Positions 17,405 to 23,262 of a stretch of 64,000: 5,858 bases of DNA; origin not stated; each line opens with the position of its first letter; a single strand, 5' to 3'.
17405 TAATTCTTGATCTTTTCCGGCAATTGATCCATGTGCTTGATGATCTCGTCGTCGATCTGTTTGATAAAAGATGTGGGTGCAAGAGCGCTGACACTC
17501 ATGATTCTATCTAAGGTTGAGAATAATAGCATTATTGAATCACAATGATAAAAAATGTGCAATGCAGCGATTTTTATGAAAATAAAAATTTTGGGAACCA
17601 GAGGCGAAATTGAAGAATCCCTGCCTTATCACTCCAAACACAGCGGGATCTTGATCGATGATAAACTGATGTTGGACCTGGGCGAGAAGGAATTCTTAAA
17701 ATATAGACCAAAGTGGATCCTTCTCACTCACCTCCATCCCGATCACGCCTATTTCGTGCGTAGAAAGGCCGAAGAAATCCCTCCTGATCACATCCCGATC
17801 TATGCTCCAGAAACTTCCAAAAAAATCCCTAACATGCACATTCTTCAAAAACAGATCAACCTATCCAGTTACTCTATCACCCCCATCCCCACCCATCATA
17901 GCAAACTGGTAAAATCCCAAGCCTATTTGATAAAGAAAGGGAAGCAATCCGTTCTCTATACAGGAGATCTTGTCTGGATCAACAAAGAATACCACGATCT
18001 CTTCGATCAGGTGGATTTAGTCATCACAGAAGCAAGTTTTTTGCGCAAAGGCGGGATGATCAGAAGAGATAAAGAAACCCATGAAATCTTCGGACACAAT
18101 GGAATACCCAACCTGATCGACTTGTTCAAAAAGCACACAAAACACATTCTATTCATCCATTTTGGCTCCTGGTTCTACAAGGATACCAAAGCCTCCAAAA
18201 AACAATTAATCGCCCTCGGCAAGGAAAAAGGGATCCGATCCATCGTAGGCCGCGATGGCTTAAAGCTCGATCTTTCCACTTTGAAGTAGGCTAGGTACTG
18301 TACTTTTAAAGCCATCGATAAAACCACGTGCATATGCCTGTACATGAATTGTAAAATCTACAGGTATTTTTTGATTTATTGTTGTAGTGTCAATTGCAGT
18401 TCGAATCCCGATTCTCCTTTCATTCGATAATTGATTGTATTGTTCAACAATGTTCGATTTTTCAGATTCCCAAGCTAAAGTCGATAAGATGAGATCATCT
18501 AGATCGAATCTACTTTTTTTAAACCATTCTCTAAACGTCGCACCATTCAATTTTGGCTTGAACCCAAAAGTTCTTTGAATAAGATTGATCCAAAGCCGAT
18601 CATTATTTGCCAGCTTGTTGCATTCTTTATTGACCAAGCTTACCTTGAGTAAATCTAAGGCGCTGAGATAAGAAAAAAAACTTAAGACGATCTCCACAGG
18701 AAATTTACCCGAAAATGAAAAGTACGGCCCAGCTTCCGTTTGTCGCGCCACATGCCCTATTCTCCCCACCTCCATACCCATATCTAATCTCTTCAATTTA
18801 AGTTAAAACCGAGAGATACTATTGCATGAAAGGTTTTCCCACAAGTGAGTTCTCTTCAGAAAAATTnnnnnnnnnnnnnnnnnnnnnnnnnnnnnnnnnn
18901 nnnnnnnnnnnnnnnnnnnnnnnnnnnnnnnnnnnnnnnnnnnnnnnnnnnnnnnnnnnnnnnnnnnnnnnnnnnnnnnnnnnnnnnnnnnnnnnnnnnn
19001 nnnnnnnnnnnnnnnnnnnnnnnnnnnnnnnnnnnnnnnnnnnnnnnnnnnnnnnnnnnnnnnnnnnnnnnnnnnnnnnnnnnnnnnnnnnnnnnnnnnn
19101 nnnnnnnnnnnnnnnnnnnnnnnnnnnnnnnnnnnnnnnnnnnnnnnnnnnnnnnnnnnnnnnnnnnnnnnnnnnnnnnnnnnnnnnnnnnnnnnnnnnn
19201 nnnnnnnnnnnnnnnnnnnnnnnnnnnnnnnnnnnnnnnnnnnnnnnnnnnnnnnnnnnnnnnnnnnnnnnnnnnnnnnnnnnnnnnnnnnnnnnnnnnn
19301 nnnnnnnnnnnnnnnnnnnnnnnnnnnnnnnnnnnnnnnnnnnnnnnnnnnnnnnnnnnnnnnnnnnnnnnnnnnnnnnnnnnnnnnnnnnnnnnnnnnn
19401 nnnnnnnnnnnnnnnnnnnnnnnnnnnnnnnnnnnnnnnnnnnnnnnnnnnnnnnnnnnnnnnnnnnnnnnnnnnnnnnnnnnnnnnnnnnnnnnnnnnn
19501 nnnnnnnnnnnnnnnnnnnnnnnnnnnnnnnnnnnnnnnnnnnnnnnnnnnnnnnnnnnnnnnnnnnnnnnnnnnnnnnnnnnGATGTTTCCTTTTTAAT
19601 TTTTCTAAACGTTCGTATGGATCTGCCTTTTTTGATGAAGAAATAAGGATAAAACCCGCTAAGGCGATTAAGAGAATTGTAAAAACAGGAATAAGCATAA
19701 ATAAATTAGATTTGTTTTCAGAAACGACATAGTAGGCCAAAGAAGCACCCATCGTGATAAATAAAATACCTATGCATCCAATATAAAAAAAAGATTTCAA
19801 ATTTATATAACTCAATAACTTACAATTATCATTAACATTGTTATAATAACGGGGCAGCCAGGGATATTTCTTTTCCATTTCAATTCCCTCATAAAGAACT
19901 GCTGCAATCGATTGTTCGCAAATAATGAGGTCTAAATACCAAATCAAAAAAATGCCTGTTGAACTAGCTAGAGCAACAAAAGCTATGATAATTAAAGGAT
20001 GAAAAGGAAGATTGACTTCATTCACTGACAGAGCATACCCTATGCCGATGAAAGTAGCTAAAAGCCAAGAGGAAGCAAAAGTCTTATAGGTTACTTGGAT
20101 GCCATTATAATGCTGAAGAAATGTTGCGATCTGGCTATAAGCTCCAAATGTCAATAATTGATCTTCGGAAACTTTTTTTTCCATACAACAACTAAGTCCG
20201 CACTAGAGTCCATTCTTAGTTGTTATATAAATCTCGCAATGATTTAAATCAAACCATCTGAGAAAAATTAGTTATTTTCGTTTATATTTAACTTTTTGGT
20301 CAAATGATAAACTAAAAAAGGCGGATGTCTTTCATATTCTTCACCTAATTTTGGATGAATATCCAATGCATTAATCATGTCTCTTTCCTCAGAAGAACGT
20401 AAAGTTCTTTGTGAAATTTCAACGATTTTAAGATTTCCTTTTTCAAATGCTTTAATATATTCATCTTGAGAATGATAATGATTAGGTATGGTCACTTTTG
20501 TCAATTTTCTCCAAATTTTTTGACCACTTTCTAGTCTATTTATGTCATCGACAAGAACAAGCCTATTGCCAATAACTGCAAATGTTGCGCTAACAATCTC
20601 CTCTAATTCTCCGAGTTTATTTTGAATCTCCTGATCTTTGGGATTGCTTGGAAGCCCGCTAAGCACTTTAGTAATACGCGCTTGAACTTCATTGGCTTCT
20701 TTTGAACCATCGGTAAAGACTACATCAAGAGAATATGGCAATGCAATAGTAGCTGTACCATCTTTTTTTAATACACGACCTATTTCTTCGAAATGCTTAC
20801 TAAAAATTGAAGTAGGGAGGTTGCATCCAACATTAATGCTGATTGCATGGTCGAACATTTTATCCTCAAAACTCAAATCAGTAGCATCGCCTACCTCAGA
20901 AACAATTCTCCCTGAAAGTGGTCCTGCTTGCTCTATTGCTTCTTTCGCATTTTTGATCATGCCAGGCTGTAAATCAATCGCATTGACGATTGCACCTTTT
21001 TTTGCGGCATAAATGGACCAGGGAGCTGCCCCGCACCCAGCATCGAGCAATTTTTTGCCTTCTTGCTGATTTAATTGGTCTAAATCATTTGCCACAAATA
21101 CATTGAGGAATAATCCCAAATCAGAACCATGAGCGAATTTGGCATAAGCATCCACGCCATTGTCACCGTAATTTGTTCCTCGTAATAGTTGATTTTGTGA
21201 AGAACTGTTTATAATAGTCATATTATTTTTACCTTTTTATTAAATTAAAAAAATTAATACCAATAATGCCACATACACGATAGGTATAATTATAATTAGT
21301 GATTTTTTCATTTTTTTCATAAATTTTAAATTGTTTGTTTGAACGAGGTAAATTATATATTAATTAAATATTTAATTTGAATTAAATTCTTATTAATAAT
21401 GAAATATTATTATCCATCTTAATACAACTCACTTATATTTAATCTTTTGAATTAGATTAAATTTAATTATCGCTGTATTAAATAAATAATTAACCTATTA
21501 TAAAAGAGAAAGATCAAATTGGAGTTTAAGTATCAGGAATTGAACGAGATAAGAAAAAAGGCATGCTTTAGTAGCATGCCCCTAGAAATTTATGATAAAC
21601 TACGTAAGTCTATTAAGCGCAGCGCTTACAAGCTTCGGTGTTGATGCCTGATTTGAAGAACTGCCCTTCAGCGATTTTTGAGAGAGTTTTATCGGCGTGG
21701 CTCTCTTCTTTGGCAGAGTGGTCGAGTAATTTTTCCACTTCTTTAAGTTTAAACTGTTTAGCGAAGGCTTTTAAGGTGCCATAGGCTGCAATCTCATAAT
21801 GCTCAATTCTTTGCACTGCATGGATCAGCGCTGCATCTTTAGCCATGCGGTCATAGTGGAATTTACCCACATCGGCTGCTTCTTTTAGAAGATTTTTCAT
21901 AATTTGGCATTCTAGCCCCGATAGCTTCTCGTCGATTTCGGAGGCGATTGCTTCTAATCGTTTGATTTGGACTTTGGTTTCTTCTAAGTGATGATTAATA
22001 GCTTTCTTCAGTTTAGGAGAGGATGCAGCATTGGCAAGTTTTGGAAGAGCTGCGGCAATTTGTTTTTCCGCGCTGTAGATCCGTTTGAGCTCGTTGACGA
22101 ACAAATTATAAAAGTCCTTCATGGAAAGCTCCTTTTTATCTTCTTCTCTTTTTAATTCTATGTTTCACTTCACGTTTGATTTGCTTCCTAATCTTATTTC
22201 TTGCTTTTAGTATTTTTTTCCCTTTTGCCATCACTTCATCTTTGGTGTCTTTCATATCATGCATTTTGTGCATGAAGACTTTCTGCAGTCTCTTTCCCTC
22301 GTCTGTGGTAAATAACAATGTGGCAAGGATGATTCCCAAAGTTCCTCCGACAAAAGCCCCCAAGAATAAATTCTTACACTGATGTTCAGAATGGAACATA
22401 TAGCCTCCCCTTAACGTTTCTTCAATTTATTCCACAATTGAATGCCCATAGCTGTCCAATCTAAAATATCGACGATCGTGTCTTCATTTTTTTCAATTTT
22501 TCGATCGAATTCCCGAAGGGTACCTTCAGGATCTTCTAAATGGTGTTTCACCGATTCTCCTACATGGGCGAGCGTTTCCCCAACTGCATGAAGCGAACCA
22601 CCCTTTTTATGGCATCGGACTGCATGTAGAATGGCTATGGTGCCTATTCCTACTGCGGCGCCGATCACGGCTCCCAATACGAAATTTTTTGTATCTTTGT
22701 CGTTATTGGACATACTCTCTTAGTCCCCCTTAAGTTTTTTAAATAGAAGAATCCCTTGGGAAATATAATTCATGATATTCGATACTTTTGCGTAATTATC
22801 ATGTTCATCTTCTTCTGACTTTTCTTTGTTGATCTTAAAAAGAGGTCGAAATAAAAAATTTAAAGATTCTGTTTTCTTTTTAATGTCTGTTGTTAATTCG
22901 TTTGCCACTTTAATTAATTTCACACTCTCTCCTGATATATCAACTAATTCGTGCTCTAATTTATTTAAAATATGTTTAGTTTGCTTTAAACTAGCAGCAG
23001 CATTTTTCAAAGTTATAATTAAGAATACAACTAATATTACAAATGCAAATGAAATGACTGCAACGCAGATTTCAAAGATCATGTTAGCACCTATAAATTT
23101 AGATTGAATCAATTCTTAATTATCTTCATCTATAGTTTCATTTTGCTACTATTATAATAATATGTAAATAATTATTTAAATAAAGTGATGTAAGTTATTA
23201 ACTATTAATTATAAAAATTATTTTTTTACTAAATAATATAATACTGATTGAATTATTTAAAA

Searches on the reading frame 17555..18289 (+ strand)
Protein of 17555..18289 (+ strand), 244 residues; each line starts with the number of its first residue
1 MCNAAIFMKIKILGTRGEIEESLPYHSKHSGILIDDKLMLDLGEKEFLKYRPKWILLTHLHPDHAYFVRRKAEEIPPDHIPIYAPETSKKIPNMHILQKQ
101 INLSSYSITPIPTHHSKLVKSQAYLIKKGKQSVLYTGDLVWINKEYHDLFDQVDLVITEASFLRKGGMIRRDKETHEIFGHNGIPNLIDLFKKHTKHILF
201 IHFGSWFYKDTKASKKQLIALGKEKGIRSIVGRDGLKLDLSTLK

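Call 73: search_protein_families(library=pfam, proteins=[window:17555-18289:+], max_evalue=0.0001)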
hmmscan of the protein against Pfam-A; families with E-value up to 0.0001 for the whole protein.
window:17555-18289:+ (244 aa): 2 families
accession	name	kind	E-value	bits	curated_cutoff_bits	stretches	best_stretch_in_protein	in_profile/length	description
PF12706.13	Lactamase_B_2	-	1.9e-10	41.1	27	1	53-192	32-188/200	Beta-lactamase superfamily domain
PF00753.33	Lactamase_B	-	2.1e-06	28.3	22.7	0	39-150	31-161/196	Metallo-beta-lactamase superfamily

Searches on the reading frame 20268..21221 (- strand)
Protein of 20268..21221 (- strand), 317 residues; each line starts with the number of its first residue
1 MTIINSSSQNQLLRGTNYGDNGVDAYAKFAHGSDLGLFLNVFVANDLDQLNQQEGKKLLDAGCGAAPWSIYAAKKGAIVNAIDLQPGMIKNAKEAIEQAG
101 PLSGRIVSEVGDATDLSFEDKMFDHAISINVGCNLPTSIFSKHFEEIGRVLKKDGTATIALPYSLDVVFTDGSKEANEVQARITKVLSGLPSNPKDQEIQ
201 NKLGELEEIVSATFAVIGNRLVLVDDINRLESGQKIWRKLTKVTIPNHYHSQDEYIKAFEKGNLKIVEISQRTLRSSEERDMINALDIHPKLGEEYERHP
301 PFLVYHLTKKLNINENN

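Call 73: search_protein_families(library=pfam, proteins=[window:20268-21221:-], max_evalue=0.0001)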
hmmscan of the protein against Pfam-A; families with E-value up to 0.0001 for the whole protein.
window:20268-21221:- (317 aa): 8 families
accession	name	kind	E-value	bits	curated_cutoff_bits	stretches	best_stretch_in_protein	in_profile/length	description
PF13649.12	Methyltransf_25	-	7.6e-17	62.2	27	1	59-155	2-97/97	Methyltransferase domain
PF08241.18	Methyltransf_11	-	4e-16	59.9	21.2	1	59-157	1-93/95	Methyltransferase domain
PF13847.12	Methyltransf_31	-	1.2e-12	48.1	27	1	54-179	3-129/145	Methyltransferase domain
PF01209.24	Ubie_methyltran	-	3.9e-08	33.4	20.1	1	49-157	42-149/233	ubiE/COQ5 methyltransferase family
PF08242.18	Methyltransf_12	-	4.2e-07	31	30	1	59-156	1-97/98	Methyltransferase domain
PF02353.26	CMAS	-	2e-06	27.8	27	1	47-159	55-164/273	Mycolic acid cyclopropane synthetase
PF13489.12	Methyltransf_23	-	5.6e-06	26.6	27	1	52-164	20-121/164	Methyltransferase domain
PF01728.25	FtsJ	-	7.3e-05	23.2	24.1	0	52-174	19-101/181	FtsJ-like methyltransferase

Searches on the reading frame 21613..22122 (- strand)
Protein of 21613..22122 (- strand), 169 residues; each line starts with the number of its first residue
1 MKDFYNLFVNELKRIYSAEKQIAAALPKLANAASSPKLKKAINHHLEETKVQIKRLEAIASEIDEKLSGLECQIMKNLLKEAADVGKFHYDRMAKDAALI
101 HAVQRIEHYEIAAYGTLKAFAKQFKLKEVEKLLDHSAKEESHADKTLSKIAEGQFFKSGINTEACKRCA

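Call 73: search_protein_families(library=pfam, proteins=[window:21613-22122:-], max_evalue=0.0001)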
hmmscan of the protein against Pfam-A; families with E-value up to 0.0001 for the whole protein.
window:21613-22122:- (169 aa): 1 family
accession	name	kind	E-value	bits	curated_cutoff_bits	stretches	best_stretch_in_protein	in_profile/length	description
PF05974.18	DUF892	-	1.2e-46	159.1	23.7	1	6-154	4-153/159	Domain of unknown function (DUF892)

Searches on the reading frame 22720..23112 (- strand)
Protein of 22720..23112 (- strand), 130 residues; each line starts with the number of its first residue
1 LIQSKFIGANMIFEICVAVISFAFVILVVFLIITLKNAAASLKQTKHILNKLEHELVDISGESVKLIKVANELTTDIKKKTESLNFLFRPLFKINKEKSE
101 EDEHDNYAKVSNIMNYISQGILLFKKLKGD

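Call 73: search_protein_families(library=pfam, proteins=[window:22720-23112:-], max_evalue=0.0001)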
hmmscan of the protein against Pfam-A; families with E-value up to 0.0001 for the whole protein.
window:22720-23112:- (130 aa): 1 family
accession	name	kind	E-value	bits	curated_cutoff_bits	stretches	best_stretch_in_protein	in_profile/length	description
PF06103.16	DUF948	-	9.9e-16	58.1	37.2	1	15-89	1-75/89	Bacterial protein of unknown function (DUF948)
